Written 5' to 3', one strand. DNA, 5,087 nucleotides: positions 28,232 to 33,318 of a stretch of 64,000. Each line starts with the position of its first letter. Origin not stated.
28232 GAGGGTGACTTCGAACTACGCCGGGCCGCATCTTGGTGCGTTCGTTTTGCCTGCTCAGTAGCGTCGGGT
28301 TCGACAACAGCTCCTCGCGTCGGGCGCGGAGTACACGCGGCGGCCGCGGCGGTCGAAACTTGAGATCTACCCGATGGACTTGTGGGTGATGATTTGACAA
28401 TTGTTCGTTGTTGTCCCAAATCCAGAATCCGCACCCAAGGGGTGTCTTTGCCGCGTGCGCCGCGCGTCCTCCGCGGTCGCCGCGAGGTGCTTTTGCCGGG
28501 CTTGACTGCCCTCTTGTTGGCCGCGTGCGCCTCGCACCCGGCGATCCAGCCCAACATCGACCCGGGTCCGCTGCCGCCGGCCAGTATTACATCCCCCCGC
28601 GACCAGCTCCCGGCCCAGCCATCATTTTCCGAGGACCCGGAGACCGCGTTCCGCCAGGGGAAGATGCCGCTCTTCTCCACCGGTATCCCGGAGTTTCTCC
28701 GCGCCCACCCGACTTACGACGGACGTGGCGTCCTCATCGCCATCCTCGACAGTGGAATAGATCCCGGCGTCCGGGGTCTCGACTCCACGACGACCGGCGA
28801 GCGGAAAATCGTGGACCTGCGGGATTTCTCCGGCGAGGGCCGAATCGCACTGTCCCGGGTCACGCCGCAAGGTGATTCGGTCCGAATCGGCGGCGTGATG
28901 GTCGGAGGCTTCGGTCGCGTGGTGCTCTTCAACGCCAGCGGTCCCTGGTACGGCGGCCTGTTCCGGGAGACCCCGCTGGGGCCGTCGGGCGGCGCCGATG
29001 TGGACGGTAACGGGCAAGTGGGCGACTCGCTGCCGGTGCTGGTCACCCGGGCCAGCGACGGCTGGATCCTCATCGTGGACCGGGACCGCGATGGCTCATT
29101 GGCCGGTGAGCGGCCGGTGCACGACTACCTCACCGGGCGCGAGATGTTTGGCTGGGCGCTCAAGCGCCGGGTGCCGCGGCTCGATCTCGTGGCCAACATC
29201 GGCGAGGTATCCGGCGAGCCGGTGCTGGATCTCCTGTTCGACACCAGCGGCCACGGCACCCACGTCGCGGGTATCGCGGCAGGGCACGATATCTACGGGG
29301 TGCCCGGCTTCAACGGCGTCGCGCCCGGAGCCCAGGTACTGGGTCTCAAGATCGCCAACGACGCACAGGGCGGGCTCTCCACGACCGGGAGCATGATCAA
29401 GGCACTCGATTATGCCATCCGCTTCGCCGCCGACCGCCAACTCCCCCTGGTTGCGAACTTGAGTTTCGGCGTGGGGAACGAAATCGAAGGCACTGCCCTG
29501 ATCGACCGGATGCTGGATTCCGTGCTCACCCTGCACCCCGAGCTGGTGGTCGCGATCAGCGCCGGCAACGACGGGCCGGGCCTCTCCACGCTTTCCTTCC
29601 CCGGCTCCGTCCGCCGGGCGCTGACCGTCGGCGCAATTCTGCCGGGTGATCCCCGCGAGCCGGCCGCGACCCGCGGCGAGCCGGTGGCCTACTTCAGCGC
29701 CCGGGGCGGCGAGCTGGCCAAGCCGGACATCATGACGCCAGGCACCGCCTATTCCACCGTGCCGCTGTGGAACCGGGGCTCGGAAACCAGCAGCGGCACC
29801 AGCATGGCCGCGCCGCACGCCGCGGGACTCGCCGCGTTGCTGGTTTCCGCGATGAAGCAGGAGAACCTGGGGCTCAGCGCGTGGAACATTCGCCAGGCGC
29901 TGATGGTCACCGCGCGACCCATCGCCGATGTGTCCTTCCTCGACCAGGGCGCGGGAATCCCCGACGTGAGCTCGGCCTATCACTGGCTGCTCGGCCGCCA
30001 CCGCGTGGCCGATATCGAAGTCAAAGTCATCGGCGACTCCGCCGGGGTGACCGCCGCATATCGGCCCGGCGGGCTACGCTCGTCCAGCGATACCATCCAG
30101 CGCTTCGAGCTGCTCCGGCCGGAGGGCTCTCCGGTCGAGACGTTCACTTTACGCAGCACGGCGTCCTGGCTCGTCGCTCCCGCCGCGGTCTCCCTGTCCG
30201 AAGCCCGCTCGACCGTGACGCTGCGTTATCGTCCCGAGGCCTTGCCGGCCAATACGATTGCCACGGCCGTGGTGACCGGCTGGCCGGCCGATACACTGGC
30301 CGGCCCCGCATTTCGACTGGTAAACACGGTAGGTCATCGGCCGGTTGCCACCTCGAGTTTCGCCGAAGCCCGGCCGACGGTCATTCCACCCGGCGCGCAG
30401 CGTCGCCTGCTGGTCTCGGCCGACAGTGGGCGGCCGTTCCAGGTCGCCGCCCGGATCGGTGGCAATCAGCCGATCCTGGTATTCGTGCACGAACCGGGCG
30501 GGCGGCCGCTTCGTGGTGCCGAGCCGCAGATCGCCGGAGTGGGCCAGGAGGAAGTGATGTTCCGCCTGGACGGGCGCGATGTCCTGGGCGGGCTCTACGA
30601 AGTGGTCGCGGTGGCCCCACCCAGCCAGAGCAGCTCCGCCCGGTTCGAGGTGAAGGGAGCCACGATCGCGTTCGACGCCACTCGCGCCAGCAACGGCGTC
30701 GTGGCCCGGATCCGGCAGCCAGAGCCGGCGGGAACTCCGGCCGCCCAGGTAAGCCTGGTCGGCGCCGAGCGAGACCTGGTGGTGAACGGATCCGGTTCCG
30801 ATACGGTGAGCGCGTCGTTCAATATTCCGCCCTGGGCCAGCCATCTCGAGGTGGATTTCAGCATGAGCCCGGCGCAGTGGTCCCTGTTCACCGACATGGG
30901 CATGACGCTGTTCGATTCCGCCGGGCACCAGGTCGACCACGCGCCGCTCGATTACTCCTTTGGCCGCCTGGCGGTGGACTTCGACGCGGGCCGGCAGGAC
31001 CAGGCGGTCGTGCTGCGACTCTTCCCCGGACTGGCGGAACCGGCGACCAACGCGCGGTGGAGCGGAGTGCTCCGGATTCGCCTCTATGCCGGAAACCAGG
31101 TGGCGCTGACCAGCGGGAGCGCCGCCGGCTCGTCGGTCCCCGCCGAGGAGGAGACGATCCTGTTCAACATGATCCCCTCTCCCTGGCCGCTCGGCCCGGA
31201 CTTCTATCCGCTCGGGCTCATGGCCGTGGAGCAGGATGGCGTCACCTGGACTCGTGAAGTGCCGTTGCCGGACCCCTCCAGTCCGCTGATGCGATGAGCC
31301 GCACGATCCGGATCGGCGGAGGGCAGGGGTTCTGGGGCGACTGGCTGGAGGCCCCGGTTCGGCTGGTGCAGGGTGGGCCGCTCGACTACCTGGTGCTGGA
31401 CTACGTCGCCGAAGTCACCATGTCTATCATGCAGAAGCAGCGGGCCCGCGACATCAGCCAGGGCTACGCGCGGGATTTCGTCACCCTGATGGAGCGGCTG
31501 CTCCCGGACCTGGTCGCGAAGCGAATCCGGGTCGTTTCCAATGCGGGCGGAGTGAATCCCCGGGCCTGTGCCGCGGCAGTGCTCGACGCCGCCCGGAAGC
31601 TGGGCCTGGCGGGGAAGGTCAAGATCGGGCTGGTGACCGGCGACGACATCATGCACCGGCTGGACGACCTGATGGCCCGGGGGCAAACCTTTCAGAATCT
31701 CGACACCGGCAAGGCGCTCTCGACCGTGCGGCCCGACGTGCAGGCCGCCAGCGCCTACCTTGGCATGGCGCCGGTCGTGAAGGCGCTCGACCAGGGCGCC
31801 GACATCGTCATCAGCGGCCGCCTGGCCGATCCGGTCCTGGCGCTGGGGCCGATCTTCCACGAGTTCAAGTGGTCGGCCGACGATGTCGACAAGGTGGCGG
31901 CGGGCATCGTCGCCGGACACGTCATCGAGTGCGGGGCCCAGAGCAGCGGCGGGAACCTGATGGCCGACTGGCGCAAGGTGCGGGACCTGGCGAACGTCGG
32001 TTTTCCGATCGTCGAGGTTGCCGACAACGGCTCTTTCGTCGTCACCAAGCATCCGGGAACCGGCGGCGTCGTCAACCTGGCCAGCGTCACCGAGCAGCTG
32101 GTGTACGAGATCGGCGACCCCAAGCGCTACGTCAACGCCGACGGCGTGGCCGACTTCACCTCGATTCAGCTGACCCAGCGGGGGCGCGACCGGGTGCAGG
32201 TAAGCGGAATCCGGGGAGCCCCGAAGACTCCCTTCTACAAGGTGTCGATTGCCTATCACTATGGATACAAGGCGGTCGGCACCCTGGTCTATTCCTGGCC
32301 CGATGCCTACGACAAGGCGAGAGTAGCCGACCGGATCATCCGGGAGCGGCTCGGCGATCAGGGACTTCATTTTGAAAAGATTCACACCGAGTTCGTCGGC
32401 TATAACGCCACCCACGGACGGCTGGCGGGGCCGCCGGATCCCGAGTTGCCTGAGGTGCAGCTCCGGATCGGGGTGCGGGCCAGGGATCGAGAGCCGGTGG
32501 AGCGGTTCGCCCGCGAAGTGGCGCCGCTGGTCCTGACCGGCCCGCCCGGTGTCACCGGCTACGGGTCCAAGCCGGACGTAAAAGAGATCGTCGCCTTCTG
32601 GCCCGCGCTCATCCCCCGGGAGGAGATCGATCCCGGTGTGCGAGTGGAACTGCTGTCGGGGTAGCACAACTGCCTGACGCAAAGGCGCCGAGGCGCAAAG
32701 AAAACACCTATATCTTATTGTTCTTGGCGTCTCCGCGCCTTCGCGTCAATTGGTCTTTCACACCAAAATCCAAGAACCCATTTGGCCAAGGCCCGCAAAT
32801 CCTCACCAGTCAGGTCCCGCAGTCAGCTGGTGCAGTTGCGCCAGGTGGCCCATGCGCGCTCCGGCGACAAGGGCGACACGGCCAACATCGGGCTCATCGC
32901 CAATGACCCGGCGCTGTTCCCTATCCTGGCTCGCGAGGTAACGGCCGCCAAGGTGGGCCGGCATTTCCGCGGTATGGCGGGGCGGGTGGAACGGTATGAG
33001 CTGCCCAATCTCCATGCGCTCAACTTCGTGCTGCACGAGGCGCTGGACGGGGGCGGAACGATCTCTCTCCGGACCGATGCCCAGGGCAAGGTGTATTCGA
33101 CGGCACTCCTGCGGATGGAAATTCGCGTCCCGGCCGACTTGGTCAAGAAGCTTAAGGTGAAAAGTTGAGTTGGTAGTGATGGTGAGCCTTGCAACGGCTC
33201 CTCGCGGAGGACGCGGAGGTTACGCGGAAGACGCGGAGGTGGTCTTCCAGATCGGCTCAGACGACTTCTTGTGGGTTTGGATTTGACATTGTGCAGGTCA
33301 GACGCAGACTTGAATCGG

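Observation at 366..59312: Nearly every intergenic gap holds a structured palindromic or tandem-unit element (about 25 in 64 kb)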

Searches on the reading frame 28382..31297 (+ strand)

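Call 9: search_protein_families(library=pfam, proteins=[window:28382-31297:+])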
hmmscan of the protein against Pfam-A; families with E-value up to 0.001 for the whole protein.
window:28382-31297:+ (971 aa): 1 family
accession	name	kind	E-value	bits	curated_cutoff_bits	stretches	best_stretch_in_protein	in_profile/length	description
PF00082.27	Peptidase_S8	-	5e-40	138.1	21.8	1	114-512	1-274/288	Subtilase family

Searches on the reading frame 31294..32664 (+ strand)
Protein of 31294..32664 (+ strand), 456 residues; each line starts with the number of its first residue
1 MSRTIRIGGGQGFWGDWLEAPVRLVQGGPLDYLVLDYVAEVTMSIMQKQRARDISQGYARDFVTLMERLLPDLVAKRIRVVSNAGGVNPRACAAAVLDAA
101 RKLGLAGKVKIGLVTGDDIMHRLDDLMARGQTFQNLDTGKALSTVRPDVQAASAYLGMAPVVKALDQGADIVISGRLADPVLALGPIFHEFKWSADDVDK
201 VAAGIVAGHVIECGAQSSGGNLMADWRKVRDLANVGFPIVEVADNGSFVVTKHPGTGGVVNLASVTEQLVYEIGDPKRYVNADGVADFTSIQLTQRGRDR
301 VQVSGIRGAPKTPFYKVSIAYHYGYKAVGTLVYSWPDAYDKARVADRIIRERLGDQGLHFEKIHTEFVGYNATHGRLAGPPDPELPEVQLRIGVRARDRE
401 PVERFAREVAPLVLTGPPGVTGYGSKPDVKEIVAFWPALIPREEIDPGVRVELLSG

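Call 9: search_protein_families(library=pfam, proteins=[window:31294-32664:+])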
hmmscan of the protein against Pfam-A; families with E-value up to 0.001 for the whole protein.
window:31294-32664:+ (456 aa): 1 family
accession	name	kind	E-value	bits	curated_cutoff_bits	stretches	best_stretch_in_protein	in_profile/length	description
PF07287.17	AtuA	-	8.1e-154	513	22.8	1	5-449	1-435/437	Acyclic terpene utilisation family protein AtuA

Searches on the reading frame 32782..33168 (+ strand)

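Call 9: search_protein_families(library=pfam, proteins=[window:32782-33168:+])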
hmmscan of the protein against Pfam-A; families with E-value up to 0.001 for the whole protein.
window:32782-33168:+ (128 aa): 1 family
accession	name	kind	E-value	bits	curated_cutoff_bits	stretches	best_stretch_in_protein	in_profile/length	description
PF23544.1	AtuA_ferredoxin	-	3.9e-32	111.3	27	1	17-114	1-112/113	AtuA ferredoxin-like domain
